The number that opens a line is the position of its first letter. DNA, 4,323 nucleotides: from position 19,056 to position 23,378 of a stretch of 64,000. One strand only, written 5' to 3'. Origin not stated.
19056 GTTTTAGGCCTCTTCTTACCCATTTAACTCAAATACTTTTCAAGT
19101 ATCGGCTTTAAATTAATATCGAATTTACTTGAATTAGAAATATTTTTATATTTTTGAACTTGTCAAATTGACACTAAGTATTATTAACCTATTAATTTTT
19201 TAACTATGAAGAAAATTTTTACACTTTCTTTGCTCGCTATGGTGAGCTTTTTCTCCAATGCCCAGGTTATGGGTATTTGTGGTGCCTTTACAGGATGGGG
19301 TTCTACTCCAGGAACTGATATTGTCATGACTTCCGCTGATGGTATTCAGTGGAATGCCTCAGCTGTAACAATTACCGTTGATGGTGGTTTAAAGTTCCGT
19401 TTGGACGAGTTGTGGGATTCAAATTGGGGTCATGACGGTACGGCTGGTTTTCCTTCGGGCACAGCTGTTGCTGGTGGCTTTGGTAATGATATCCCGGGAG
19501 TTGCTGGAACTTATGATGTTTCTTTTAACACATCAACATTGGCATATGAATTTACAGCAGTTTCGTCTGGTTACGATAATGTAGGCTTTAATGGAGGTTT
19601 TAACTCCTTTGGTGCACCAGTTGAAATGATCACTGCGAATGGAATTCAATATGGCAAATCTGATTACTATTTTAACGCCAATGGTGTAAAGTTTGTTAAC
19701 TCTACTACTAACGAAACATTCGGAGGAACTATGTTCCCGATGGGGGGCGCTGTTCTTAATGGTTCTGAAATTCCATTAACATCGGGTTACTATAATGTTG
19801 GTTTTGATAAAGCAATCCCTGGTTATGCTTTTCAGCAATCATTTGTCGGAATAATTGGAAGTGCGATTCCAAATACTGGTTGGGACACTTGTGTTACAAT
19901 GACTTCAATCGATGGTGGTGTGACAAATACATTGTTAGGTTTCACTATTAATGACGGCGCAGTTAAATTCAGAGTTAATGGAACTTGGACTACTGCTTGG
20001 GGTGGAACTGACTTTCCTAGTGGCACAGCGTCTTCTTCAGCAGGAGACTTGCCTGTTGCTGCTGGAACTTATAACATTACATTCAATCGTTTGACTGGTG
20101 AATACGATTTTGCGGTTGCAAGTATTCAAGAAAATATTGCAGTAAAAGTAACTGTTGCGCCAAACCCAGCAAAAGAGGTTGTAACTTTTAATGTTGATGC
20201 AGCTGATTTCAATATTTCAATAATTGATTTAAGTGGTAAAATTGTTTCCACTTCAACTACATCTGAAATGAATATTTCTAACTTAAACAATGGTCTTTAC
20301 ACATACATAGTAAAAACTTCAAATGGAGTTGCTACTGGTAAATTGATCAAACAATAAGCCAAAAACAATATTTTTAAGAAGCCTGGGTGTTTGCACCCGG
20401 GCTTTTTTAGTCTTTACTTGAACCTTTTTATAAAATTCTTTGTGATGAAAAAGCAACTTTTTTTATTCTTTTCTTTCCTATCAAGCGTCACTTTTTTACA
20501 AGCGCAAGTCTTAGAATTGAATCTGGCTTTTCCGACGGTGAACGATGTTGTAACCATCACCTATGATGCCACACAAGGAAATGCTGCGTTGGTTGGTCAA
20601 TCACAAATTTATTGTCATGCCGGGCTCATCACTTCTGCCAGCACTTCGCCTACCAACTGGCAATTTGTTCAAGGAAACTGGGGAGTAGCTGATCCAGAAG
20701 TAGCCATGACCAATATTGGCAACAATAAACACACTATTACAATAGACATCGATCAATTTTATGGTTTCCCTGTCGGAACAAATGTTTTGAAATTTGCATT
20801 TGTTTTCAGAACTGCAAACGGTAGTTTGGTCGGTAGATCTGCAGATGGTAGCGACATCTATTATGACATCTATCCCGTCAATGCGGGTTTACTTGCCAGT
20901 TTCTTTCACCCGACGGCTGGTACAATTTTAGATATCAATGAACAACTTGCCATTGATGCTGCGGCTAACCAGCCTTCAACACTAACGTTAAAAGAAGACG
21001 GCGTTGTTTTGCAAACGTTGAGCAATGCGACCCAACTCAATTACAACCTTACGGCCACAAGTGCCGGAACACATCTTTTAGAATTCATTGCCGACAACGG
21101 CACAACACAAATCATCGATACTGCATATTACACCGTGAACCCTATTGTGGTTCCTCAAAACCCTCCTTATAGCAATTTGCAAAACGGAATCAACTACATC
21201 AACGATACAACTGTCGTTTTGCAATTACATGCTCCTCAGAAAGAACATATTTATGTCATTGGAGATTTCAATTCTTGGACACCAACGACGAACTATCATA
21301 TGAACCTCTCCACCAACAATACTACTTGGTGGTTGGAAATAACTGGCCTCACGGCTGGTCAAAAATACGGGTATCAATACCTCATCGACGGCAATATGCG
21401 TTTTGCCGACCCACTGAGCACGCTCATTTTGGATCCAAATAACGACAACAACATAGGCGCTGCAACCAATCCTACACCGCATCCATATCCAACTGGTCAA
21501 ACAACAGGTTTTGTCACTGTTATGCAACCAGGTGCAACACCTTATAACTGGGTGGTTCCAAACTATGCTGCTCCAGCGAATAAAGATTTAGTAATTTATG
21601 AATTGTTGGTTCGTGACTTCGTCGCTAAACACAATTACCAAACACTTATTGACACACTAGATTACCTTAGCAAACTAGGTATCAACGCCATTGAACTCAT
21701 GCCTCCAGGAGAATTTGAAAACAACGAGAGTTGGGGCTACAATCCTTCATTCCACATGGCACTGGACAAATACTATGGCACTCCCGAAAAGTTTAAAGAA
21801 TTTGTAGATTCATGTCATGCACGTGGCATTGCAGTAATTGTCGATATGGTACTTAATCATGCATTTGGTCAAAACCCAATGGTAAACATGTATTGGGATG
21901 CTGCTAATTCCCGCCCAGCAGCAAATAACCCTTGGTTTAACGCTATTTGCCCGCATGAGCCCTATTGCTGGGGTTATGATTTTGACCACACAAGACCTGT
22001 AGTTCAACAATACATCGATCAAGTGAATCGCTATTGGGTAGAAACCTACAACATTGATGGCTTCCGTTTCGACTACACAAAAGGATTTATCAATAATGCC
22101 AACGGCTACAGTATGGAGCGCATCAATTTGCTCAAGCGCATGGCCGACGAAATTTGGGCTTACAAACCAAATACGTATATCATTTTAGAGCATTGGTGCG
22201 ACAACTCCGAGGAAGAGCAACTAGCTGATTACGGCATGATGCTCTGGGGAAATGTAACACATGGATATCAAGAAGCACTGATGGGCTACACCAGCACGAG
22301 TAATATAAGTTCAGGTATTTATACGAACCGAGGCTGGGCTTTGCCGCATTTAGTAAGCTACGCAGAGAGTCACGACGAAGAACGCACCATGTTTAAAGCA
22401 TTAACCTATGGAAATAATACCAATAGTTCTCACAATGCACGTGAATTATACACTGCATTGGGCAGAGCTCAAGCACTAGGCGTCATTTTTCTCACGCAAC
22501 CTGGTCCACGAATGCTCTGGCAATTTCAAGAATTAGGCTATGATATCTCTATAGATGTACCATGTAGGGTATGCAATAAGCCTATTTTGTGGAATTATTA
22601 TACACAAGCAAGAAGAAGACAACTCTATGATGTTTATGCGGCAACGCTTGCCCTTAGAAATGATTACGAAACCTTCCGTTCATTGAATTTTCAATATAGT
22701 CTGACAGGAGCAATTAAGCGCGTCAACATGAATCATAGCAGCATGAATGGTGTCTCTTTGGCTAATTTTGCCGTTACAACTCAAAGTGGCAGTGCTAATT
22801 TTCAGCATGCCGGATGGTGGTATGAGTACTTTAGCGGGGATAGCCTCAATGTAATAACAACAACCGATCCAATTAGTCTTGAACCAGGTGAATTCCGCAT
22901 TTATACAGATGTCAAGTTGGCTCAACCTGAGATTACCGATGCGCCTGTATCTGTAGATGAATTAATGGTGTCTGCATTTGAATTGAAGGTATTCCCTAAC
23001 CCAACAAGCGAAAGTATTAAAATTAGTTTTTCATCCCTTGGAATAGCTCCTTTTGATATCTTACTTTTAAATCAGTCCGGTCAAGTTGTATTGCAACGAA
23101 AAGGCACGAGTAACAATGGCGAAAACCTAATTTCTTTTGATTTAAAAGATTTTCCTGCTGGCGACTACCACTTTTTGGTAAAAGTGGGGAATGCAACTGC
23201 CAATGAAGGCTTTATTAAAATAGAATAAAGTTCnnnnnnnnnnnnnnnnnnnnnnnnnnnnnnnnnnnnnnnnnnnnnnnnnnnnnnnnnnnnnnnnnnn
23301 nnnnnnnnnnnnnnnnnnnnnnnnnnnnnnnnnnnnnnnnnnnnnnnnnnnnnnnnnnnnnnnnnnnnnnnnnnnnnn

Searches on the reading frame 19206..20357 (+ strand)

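Call 4: search_protein_families(library=pfam, proteins=[window:19206-20357:+], max_evalue=0.01)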
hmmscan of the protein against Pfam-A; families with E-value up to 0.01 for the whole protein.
window:19206-20357:+ (383 aa): 1 family
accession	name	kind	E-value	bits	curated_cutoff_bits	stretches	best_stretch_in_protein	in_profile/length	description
PF18962.6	Por_Secre_tail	-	7e-11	42.7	27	1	319-381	3-74/75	Secretion system C-terminal sorting domain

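Call 6: search_protein_families(library=ncbifam, proteins=[window:19206-20357:+], max_evalue=10)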
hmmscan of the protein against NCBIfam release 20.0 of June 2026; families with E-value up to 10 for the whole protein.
window:19206-20357:+ (383 aa): 3 families
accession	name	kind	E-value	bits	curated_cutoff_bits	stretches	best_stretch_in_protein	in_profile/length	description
TIGR04183.1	Por_Secre_tail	domain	7.7e-11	41.8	23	1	317-383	1-72/72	T9SS type A sorting domain-containing protein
NF038113.1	T9SSA_dep_M36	equivalog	3.4e-06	25.5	885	1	304-382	782-868/869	T9SS-dependent M36 family metallopeptidase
NF033707.1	T9SS_sortase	equivalog_domain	0.0029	15.3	420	1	291-358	975-1048/1095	type IX secretion system sortase PorU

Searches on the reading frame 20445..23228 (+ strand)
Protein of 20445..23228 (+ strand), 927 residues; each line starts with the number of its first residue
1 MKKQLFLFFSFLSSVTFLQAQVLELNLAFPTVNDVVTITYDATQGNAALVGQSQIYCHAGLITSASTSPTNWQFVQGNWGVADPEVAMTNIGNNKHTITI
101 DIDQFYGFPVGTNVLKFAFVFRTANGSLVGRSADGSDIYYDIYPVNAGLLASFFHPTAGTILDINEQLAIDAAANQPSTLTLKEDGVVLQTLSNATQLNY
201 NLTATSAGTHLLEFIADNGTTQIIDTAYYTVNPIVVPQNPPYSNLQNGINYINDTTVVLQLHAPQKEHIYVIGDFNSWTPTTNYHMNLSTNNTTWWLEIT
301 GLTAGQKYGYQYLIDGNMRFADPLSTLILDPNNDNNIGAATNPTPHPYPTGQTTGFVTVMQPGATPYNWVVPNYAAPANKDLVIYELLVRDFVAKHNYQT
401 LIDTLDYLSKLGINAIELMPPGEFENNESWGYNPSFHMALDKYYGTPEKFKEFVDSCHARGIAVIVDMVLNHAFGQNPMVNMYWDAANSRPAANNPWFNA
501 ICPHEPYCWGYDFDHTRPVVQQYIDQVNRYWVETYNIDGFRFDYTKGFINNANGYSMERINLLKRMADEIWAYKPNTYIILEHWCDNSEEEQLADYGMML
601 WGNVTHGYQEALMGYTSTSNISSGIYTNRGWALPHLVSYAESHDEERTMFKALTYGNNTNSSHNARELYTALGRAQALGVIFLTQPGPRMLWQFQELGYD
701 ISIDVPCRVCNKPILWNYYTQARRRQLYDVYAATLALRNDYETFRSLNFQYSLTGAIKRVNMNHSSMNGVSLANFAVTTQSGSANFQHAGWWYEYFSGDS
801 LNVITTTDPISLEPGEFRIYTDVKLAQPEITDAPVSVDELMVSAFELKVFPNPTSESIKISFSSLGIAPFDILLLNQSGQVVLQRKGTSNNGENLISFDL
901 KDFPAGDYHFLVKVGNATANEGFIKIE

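Call 4: search_protein_families(library=pfam, proteins=[window:20445-23228:+], max_evalue=0.01)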
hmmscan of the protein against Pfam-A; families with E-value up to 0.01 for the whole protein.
window:20445-23228:+ (927 aa): 5 families
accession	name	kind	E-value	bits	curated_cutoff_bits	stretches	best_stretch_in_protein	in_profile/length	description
PF00128.31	Alpha-amylase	-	3.6e-23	82.9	22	2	399-513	19-133/446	Alpha amylase, catalytic domain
PF18962.6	Por_Secre_tail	-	5.6e-08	33.4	27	1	849-917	1-67/75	Secretion system C-terminal sorting domain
PF16328.11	DUF4961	-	5.6e-06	26.2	27.1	1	17-128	178-281/283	Domain of unknown function (DUF4961)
PF16561.11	AMPK1_CBM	-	9.8e-06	26.1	26.8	1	267-337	12-76/85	Glycogen recognition site of AMP-activated protein kinase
PF02922.24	CBM_48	-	5.1e-05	24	22.4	1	248-313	3-69/83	Carbohydrate-binding module 48 (Isoamylase N-terminal domain)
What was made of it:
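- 20445..23228 (+): Secreted GH13 alpha-glucanase with CBM48 and a T9SS C-terminal domain. Pfam Alpha-amylase 3.6e-23, CBM_48, Por_Secre_tail 5.6e-8 (call 4).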

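Call 6: search_protein_families(library=ncbifam, proteins=[window:20445-23228:+], max_evalue=10)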
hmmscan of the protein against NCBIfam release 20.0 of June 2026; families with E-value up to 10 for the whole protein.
window:20445-23228:+ (927 aa): 43 families (the best 25 are shown)
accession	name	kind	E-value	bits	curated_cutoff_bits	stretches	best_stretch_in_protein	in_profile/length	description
TIGR02402.1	trehalose_TreZ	equivalog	1.9e-40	138.7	538.8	1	285-582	21-281/545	malto-oligosyltrehalose trehalohydrolase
NF003811.1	PRK05402.1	equivalog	5.9e-31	107.7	741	1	255-544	29-302/619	1,4-alpha-glucan branching protein GlgB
NF008967.0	PRK12313.1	equivalog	2.3e-30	105.6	577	2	378-582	144-361/633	1,4-alpha-glucan branching protein GlgB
TIGR01515.1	branching_enzym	equivalog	4e-27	95.1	463.95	2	376-545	129-292/607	1,4-alpha-glucan branching enzyme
NF009221.0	PRK12568.1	equivalog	4.9e-20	71.2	1270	1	256-545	154-425/745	1,4-alpha-glucan branching enzyme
TIGR02100.1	glgX_debranch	equivalog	3.4e-19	68.4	640.9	1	294-561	53-359/688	glycogen debranching protein GlgX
NF011293.0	PRK14705.1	equivalog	3.2e-18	64.7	2376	2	376-546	742-907/1224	1,4-alpha-glucan branching enzyme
TIGR02456.1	treS_nterm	equivalog_domain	8e-18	64.2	678.35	2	380-481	4-109/539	maltose alpha-D-glucosyltransferase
NF041321.1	Alpha-amyl_MalA_Halo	equivalog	1.2e-17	63.6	875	1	376-544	253-426/666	alpha-amylase MalA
TIGR02104.1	pulA_typeI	equivalog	3.6e-16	58.4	504.5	1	399-544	164-320/605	type I pullulanase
NF002983.0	PRK03705.1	equivalog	1.9e-14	52.7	901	1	404-629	184-417/658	glycogen debranching protein GlgX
NF011294.0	PRK14706.1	equivalog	1.2e-13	50.2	1284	1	257-545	43-311/642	1,4-alpha-glucan branching enzyme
NF041090.1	Cyc-maltodext_AglB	equivalog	1.4e-13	50.5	540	1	400-750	66-378/470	cyclomaltodextrinase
NF008183.0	PRK10933.1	subfamily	2.4e-12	46.3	535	1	398-477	32-110/551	alpha,alpha-phosphotrehalase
TIGR02403.1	trehalose_treC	equivalog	2.5e-12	46.3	799.05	1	391-474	14-101/544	alpha,alpha-phosphotrehalase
TIGR04183.1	Por_Secre_tail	domain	4.3e-07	29.8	23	1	849-925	1-71/72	T9SS type A sorting domain-containing protein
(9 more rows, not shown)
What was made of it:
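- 20445..23228 (+): TIGR04183 4e-7 (call 6).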
